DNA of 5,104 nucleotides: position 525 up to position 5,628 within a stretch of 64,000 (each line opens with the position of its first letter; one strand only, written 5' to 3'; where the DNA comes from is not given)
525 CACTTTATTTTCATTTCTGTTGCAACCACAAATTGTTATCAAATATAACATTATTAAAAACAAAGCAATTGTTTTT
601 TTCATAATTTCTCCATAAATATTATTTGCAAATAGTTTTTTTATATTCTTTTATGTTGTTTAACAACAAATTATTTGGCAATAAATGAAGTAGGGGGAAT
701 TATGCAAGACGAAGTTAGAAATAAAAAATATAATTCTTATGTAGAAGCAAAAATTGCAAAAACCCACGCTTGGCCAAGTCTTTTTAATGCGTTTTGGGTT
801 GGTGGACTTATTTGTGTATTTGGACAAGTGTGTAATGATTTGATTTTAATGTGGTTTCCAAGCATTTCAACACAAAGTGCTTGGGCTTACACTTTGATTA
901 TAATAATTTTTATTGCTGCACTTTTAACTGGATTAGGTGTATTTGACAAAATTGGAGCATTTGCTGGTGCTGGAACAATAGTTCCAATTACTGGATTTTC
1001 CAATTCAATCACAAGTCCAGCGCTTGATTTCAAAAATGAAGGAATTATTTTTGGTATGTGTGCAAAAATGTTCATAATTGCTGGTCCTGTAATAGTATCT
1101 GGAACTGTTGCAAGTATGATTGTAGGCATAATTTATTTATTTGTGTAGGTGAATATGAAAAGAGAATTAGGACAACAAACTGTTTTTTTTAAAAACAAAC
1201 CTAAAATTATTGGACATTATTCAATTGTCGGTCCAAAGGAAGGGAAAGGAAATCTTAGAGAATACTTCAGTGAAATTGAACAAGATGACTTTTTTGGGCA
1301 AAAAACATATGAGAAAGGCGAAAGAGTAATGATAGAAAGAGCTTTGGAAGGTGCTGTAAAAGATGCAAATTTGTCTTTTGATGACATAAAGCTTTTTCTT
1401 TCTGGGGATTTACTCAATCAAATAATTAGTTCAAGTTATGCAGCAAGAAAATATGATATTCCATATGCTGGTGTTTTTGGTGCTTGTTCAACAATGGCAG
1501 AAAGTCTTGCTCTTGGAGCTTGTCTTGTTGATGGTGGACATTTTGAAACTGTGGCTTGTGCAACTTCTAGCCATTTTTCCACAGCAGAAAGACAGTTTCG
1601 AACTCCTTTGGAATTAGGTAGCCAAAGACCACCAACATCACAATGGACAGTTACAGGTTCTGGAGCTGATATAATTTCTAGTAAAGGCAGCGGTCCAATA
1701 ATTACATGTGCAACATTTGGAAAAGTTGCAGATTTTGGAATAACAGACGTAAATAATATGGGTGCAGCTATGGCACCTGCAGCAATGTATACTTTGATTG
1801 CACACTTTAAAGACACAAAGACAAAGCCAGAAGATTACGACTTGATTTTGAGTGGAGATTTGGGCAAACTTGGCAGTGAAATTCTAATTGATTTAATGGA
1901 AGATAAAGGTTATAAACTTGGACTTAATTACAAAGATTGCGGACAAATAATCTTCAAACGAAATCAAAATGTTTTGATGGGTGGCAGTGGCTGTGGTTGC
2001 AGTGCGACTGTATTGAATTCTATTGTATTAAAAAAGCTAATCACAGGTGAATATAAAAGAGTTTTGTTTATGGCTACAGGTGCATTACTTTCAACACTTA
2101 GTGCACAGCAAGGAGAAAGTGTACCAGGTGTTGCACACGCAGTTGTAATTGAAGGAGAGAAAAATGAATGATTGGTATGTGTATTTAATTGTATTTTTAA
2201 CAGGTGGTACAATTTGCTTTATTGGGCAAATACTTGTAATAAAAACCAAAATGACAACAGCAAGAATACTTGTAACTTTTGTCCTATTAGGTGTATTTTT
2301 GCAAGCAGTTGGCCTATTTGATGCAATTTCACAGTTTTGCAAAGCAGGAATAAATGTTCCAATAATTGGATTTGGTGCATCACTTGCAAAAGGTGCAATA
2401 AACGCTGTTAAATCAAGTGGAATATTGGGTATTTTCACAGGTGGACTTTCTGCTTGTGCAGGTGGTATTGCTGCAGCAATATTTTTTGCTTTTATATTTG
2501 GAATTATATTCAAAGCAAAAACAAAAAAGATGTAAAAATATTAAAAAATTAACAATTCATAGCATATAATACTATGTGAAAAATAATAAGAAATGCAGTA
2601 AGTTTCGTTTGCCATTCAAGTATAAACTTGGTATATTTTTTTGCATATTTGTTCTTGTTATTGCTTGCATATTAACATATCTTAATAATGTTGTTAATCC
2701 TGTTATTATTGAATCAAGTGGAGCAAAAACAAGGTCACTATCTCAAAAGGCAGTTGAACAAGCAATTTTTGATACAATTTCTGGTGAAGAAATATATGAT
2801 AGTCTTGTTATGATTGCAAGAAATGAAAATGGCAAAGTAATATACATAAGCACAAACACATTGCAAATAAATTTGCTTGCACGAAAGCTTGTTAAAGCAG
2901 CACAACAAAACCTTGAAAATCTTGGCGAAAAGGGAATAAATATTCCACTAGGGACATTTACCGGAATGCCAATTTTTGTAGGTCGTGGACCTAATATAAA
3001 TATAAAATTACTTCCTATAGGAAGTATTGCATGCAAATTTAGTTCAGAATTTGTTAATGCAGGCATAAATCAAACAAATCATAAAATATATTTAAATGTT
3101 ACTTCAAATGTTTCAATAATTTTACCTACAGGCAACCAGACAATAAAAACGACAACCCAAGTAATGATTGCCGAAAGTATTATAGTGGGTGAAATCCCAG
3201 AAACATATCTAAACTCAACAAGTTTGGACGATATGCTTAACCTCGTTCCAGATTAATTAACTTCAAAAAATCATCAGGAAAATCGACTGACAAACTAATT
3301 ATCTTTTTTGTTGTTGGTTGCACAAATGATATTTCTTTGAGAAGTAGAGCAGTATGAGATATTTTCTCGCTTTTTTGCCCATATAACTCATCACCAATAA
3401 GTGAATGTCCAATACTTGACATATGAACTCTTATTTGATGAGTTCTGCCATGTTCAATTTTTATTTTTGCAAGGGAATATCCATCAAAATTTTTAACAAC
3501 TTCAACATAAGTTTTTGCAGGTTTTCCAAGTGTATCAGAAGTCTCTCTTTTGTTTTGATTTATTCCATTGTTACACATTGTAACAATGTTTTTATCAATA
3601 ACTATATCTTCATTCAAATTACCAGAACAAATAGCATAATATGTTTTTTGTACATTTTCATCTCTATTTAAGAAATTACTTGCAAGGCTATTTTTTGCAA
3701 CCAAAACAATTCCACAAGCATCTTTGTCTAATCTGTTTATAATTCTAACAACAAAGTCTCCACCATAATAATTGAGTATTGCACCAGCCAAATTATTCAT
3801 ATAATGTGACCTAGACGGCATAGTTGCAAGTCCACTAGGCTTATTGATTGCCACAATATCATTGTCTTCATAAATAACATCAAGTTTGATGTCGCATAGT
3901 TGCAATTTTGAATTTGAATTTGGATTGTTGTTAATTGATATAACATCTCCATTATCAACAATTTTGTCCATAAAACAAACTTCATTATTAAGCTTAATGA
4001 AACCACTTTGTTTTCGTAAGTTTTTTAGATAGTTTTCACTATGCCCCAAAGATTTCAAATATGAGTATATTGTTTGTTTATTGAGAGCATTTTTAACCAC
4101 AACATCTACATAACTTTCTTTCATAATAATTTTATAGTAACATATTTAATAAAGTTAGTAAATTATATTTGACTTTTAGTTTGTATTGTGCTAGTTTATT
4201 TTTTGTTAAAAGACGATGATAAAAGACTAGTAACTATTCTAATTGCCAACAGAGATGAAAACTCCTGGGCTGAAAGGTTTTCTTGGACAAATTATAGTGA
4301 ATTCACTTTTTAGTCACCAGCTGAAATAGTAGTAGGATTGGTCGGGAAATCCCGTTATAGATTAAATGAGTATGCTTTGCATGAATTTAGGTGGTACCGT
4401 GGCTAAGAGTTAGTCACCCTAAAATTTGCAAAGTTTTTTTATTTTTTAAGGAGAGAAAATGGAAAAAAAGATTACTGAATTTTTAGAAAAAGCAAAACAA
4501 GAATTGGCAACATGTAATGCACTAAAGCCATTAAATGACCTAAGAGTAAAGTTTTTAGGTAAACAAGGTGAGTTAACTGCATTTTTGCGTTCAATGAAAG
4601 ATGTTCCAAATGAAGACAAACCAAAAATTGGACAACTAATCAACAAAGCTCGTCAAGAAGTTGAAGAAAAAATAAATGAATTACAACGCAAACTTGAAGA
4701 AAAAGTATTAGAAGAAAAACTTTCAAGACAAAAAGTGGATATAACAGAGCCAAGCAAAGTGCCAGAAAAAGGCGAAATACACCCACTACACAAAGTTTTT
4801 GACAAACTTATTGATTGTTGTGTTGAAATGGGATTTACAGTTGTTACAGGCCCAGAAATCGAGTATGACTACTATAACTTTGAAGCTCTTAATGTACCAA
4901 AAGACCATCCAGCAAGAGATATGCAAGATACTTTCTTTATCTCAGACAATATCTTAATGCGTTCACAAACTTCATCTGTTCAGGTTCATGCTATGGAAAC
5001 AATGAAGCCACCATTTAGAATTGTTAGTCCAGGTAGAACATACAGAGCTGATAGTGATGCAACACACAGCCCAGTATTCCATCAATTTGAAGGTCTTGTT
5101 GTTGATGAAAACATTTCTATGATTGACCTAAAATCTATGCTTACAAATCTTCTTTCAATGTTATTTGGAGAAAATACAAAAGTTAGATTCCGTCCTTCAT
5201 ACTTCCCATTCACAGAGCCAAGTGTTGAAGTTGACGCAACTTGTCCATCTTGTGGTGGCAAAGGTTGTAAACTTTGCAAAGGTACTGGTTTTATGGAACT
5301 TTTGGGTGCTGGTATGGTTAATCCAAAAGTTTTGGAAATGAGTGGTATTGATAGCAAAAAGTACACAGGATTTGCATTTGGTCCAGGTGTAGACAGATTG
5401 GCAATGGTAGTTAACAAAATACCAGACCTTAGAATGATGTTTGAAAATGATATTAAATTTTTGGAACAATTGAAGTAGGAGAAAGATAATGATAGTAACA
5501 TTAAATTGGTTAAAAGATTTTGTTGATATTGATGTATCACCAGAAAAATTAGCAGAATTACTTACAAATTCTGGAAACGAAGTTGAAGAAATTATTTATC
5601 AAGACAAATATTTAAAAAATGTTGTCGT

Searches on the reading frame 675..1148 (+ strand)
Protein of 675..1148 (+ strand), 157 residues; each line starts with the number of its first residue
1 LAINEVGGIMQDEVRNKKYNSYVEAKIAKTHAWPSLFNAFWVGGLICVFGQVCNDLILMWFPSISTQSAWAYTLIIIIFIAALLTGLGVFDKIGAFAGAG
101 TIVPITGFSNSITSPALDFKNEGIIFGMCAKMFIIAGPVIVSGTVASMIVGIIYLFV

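Call 44: search_protein_families(library=pfam, proteins=[window:675-1148:+], max_evalue=0.001)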
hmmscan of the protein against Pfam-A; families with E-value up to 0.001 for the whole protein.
window:675-1148:+ (157 aa): 1 family
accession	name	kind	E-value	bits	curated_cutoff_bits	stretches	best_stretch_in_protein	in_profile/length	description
PF03862.18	SpoVAC_SpoVAEB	-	9.2e-37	126.4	25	1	36-153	2-117/117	SpoVAC/SpoVAEB sporulation membrane protein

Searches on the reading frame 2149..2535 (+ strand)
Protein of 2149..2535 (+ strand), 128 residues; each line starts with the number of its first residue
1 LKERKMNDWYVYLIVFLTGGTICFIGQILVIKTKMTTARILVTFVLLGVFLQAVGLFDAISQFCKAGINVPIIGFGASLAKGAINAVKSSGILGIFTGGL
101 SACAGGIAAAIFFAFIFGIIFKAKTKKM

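Call 44: search_protein_families(library=pfam, proteins=[window:2149-2535:+], max_evalue=0.001)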
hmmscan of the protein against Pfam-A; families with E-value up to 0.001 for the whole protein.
window:2149-2535:+ (128 aa): 1 family
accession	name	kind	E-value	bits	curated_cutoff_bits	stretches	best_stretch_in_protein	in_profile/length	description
PF03862.18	SpoVAC_SpoVAEB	-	1.3e-28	100.1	25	1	12-120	2-117/117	SpoVAC/SpoVAEB sporulation membrane protein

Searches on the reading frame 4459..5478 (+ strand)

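Call 54: search_protein_families(library=pfam, proteins=[window:4459-5478:+], max_evalue=0.00001)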
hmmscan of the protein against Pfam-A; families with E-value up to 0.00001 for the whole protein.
window:4459-5478:+ (339 aa): 2 families
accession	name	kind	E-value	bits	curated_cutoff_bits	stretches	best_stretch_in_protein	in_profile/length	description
PF01409.25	tRNA-synt_2d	-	9.3e-95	317.2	19.8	1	93-337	2-245/246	tRNA synthetases class II core domain (F)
PF02912.23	Phe_tRNA-synt_N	-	1.3e-23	83.2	22.3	1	22-88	3-69/69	Aminoacyl tRNA synthetase class II, N-terminal domain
